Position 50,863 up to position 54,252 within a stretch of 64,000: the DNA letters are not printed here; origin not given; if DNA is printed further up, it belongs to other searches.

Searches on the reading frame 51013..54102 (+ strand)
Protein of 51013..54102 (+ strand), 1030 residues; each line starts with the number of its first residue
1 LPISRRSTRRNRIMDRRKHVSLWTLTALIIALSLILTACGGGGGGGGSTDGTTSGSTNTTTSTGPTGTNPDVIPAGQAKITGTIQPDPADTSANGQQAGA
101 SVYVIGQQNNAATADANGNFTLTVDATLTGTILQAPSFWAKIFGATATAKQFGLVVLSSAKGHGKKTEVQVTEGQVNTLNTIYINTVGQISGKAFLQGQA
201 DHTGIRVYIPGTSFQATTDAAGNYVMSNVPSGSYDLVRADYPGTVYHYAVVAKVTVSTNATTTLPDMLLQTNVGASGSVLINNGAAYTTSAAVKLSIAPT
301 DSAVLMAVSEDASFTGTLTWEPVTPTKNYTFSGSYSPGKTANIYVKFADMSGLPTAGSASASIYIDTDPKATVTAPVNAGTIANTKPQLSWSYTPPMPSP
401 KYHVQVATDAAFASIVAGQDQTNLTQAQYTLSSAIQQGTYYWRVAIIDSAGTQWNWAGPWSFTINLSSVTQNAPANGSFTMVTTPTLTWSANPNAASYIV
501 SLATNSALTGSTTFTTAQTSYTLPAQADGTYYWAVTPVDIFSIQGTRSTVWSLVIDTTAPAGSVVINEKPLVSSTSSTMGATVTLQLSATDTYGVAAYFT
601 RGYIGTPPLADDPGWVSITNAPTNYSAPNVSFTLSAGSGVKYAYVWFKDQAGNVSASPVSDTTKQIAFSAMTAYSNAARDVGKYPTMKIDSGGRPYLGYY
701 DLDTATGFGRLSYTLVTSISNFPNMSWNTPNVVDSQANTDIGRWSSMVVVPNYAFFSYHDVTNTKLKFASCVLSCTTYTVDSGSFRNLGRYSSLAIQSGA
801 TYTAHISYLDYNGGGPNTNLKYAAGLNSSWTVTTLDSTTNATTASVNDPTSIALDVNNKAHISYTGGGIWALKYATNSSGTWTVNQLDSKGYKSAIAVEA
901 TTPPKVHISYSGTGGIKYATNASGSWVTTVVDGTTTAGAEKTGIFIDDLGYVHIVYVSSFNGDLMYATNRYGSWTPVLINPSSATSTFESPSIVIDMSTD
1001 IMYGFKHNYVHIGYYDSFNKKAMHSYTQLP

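Call 81: search_protein_families(library=pfam, proteins=[window:51013-54102:+], max_evalue=0.00001)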
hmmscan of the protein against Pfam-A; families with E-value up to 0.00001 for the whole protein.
window:51013-54102:+ (1030 aa): 1 family
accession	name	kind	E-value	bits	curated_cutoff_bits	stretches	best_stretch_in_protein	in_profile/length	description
PF13715.12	CarbopepD_reg_2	-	4.1e-09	36.8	32.2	0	191-237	2-49/88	CarboxypepD_reg-like domain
